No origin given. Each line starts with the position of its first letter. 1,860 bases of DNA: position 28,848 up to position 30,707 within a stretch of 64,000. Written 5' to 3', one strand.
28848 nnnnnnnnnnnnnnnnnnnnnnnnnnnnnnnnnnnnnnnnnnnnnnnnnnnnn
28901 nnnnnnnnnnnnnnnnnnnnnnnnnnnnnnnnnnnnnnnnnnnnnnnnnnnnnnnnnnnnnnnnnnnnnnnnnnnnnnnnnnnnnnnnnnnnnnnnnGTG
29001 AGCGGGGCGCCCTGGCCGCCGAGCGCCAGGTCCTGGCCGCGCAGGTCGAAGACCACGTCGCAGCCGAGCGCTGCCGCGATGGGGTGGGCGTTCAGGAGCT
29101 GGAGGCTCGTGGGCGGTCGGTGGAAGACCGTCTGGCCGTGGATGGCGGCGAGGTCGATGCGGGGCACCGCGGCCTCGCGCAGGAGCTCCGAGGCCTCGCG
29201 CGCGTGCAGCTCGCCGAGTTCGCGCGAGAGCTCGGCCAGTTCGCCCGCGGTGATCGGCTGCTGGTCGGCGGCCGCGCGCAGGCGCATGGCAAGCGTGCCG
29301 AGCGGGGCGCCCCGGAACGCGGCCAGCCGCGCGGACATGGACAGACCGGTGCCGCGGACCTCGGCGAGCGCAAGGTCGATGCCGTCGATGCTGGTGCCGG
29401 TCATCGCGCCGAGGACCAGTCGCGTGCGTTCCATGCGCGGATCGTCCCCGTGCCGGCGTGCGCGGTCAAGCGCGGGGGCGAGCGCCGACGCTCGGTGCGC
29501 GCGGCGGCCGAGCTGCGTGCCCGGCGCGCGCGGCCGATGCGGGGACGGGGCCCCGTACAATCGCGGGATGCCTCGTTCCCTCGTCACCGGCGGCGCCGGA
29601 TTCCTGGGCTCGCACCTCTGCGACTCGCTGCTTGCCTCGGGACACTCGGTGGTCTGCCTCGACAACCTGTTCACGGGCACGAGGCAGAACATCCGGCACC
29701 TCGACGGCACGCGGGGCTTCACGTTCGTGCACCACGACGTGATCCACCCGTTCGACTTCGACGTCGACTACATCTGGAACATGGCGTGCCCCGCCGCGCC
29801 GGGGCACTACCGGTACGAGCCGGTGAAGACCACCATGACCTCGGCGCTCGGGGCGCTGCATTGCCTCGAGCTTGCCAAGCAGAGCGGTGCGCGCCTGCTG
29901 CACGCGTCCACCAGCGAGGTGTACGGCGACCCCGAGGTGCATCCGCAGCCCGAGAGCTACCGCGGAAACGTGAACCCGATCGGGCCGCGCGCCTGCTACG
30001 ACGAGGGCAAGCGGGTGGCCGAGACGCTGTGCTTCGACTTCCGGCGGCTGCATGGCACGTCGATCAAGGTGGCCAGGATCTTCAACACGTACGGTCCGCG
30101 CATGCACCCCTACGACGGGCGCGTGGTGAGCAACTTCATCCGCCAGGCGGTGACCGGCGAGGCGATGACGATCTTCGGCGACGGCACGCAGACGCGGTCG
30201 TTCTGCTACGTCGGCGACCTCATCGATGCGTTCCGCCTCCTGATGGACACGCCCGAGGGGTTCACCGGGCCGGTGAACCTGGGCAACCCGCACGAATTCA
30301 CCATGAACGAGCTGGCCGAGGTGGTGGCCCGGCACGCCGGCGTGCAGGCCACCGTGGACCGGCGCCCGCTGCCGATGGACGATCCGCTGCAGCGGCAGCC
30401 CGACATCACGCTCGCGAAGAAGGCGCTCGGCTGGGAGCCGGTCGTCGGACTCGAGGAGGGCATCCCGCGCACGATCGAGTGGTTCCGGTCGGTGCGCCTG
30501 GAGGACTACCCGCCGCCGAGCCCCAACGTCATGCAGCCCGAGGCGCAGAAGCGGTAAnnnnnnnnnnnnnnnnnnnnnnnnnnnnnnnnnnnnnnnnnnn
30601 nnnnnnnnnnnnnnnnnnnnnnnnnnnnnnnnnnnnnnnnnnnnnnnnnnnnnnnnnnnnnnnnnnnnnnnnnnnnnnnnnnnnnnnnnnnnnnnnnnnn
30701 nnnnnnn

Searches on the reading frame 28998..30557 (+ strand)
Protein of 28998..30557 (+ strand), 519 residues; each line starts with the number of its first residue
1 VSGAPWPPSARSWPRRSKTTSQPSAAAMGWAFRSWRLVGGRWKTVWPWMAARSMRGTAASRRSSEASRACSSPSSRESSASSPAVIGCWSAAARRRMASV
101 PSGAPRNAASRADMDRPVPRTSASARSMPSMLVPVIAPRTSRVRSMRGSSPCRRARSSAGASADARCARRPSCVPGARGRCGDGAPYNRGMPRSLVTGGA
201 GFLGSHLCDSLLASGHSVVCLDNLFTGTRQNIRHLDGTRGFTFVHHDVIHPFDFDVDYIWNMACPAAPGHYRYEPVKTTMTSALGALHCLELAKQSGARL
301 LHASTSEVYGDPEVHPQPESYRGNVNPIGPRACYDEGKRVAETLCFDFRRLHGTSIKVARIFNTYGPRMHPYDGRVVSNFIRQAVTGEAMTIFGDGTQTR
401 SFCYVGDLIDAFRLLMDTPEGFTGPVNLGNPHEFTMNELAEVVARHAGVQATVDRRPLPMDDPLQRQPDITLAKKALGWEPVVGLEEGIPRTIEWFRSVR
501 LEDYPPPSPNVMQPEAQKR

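Call 16: search_protein_families(library=pfam, proteins=[window:28998-30557:+])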
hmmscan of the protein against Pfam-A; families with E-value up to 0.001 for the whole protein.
window:28998-30557:+ (519 aa): 5 families
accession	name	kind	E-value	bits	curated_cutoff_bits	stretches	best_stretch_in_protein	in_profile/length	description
PF01370.27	Epimerase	-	2.7e-48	164.9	20.9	1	195-422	2-231/240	NAD dependent epimerase/dehydratase family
PF16363.11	GDP_Man_Dehyd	-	5.6e-45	154.7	27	1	195-491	1-331/332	GDP-mannose 4,6 dehydratase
PF07993.18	NAD_binding_4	-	6.2e-06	26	20.1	0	196-220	1-28/258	Male sterility protein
PF01073.25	3Beta_HSD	-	9.9e-06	25.2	22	1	195-411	1-224/280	3-beta hydroxysteroid dehydrogenase/isomerase family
PF04321.23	RmlD_sub_bind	-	1e-05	25.2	27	1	195-453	4-236/287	RmlD substrate binding domain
